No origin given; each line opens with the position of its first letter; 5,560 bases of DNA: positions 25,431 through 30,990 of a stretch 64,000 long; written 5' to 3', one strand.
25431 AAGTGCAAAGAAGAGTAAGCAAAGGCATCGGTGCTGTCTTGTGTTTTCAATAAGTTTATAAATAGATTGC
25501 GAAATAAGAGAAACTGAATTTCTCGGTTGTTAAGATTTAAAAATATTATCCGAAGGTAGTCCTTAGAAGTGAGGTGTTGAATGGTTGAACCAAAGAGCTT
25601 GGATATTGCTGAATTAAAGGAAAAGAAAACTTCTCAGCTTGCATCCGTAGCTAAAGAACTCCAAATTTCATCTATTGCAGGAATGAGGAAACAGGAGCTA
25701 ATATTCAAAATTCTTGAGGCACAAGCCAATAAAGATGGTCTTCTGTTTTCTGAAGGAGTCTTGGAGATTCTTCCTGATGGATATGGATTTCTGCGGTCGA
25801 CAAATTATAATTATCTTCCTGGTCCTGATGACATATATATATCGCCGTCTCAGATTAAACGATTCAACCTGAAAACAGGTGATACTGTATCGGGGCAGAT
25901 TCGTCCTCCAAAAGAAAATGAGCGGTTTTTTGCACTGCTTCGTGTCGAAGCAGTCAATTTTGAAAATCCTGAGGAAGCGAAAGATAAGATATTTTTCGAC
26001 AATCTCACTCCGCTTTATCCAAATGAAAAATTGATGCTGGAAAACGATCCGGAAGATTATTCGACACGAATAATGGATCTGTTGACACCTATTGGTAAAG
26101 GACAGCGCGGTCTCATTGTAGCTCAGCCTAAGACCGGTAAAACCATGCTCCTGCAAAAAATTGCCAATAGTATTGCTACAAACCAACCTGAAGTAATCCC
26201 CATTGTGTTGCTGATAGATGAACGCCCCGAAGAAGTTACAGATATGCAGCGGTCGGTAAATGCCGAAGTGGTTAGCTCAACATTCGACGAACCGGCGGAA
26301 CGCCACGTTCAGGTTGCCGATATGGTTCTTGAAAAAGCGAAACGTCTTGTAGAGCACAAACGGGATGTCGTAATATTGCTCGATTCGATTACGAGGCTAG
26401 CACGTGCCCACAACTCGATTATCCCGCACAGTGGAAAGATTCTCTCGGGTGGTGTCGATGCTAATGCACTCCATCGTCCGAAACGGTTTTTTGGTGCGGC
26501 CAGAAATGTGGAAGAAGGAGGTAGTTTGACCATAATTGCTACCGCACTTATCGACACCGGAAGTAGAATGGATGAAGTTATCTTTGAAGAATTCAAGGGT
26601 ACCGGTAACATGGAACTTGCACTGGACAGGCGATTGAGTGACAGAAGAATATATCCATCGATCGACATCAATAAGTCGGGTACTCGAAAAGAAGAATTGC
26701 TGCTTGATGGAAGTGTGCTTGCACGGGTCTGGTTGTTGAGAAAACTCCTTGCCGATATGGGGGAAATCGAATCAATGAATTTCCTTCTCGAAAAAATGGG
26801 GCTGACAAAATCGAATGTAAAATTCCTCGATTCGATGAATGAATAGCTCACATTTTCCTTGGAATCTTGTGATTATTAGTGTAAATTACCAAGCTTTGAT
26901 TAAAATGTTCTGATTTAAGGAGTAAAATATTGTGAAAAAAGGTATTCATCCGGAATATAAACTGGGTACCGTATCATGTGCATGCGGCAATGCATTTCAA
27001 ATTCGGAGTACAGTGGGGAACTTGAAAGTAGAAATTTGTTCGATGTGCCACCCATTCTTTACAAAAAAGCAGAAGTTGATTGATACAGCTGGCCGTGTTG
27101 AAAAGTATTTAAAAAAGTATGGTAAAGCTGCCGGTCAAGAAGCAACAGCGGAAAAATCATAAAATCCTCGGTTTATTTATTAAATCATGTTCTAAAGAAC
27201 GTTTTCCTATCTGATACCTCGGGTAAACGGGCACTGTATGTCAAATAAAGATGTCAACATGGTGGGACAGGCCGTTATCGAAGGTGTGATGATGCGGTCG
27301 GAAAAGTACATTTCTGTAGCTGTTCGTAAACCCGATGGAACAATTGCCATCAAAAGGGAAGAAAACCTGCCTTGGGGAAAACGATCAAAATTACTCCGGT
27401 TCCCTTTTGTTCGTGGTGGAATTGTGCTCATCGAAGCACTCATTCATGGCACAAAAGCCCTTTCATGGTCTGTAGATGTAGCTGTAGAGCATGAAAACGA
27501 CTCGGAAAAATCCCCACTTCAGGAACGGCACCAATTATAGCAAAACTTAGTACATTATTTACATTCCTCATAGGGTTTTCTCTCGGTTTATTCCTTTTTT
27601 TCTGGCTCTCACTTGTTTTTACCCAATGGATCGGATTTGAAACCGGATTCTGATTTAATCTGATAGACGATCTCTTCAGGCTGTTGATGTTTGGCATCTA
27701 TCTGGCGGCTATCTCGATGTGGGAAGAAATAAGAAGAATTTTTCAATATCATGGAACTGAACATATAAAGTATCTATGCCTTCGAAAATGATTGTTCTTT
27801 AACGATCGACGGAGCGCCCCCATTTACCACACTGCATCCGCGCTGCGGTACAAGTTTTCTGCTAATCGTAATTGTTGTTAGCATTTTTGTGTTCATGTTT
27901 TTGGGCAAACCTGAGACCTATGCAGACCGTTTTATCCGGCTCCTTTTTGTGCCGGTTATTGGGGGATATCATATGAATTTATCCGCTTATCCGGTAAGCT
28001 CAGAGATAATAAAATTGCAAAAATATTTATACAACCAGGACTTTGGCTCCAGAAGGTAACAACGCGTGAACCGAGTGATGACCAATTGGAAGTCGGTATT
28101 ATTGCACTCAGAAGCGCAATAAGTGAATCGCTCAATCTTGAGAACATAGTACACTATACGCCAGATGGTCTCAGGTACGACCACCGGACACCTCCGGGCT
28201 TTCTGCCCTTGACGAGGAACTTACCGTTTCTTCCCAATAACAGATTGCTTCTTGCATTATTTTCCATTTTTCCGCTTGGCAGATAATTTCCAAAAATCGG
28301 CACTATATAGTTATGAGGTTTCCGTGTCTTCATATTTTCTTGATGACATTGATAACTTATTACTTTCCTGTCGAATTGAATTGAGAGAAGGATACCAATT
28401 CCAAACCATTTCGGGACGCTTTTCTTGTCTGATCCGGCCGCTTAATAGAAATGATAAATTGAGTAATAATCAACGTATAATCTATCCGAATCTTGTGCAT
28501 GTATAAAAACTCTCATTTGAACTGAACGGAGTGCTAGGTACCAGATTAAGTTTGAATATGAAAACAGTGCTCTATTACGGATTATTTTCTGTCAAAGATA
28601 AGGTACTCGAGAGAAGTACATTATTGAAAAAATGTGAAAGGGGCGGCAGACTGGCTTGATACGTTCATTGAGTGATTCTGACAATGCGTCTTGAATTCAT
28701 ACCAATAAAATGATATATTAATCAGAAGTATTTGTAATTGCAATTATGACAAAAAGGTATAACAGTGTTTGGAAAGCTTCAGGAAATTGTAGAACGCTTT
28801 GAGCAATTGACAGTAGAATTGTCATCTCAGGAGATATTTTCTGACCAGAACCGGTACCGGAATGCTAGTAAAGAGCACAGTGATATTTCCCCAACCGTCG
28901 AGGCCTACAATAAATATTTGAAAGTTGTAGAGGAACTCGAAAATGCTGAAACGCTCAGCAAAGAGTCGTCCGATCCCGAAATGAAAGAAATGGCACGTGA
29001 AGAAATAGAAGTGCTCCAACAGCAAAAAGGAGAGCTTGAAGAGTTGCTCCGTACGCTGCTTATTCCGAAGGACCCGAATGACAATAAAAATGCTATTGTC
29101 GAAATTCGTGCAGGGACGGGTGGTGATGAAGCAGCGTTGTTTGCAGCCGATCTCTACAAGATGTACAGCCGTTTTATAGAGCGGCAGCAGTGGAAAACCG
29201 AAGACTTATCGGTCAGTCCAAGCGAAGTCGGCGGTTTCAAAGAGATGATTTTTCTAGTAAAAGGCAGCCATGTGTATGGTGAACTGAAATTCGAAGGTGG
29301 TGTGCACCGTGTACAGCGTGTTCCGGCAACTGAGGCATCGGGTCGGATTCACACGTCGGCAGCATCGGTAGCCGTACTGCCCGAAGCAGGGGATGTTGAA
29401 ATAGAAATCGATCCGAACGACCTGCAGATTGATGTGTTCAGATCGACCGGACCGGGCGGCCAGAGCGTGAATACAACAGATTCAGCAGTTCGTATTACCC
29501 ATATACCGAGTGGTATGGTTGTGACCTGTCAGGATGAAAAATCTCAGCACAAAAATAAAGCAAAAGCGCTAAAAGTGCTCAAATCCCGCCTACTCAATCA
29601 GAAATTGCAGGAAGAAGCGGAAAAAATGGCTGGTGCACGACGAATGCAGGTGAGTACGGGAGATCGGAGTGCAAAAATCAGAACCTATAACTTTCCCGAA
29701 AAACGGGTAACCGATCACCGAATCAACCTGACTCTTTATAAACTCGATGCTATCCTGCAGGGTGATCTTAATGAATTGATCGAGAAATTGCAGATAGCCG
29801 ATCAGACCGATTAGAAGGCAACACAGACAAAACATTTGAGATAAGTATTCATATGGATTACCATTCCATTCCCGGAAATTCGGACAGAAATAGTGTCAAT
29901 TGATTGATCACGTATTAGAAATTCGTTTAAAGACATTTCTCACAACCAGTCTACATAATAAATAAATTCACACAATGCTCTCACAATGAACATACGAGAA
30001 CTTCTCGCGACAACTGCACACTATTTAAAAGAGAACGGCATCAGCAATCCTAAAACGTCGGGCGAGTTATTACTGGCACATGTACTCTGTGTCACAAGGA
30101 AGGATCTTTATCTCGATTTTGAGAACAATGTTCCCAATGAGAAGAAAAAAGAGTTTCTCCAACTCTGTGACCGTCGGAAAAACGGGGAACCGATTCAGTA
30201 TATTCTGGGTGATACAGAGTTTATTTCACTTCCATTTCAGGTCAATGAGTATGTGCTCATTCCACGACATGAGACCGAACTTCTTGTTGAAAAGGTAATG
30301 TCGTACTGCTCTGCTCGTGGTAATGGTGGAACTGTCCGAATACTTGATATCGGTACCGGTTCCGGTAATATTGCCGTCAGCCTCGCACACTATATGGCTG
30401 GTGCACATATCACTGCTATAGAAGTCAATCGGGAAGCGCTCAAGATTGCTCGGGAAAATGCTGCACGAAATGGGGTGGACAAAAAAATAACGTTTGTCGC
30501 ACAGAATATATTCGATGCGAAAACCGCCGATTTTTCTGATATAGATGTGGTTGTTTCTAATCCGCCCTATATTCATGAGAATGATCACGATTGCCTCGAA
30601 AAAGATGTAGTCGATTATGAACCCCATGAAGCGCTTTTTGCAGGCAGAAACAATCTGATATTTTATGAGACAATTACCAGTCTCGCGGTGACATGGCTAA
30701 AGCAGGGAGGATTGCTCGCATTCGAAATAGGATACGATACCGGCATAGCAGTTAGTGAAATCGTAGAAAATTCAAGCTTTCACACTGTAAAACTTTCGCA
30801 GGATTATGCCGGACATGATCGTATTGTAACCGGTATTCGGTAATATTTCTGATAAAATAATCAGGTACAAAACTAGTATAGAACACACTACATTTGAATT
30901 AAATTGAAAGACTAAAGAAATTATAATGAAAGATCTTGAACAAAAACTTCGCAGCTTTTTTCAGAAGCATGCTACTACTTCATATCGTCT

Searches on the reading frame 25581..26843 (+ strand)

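Call 48: search_protein_families(library=pfam, max_evalue=0.00001, proteins=[window:25581-26843:+])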
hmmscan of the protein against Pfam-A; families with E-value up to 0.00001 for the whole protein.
window:25581-26843:+ (421 aa): 3 families
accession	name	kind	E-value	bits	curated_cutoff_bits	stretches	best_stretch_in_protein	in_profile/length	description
PF07497.18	Rho_RNA_bind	-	8.5e-36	122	27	1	58-131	2-73/73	Rho termination factor, RNA-binding domain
PF00006.31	ATP-synt_ab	-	6.4e-27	95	29.5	1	163-366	3-211/213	ATP synthase alpha/beta family, nucleotide-binding domain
PF07498.18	Rho_N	-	5.6e-16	58.7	24.9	1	11-53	1-43/43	Rho termination factor, N-terminal domain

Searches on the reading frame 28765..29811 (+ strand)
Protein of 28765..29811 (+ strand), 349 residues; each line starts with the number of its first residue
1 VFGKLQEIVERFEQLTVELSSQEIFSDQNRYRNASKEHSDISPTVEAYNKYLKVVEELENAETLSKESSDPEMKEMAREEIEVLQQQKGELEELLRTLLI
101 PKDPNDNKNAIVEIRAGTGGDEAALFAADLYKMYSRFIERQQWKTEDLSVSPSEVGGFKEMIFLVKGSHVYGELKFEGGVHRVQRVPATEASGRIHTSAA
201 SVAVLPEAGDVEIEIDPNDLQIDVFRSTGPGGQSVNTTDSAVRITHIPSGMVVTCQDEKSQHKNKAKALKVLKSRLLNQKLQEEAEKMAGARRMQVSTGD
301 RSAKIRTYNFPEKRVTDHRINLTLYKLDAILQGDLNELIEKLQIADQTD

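Call 49: search_protein_families(library=pfam, max_evalue=0.00001, proteins=[window:28765-29811:+])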
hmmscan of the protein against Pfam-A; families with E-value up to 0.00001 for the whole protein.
window:28765-29811:+ (349 aa): 2 families
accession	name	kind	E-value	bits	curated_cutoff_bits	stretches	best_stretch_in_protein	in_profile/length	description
PF03462.23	PCRF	-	3.1e-74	249.4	24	1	9-202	2-194/194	PCRF domain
PF00472.26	RF-1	-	7.6e-44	148.8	35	1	210-319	2-116/116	RF-1 domain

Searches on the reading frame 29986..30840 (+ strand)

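Call 49: search_protein_families(library=pfam, max_evalue=0.00001, proteins=[window:29986-30840:+])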
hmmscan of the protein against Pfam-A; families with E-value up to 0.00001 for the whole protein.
window:29986-30840:+ (285 aa): 10 families
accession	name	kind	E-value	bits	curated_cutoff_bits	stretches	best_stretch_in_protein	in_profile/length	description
PF17827.6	PrmC_N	-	1.5e-20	74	23.4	1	5-75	1-71/71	PrmC N-terminal domain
PF05175.20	MTS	-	1.3e-15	57.9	23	1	117-200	33-113/170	Methyltransferase small domain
PF13847.12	Methyltransf_31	-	2.6e-15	56.8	27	1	117-198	5-87/145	Methyltransferase domain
PF13649.12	Methyltransf_25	-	5.5e-12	46.7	27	1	119-198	1-79/97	Methyltransferase domain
PF08241.18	Methyltransf_11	-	5.1e-10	40.3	21.2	1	120-192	1-67/95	Methyltransferase domain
PF06325.19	PrmA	-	6.8e-10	39.4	22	1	117-192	163-233/296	Ribosomal protein L11 methyltransferase (PrmA)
PF08242.18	Methyltransf_12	-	1.6e-07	32.4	30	1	120-192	1-72/98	Methyltransferase domain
PF01170.24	UPF0020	-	2.3e-07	31.1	22.3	1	140-195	77-131/197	RMKL-like, methyltransferase domain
PF09445.16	Methyltransf_15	-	1.2e-06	28.7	22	1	118-195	3-81/165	RNA cap guanine-N2 methyltransferase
PF13679.12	Methyltransf_32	-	2e-06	28.2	27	1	95-189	4-105/143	Methyltransferase domain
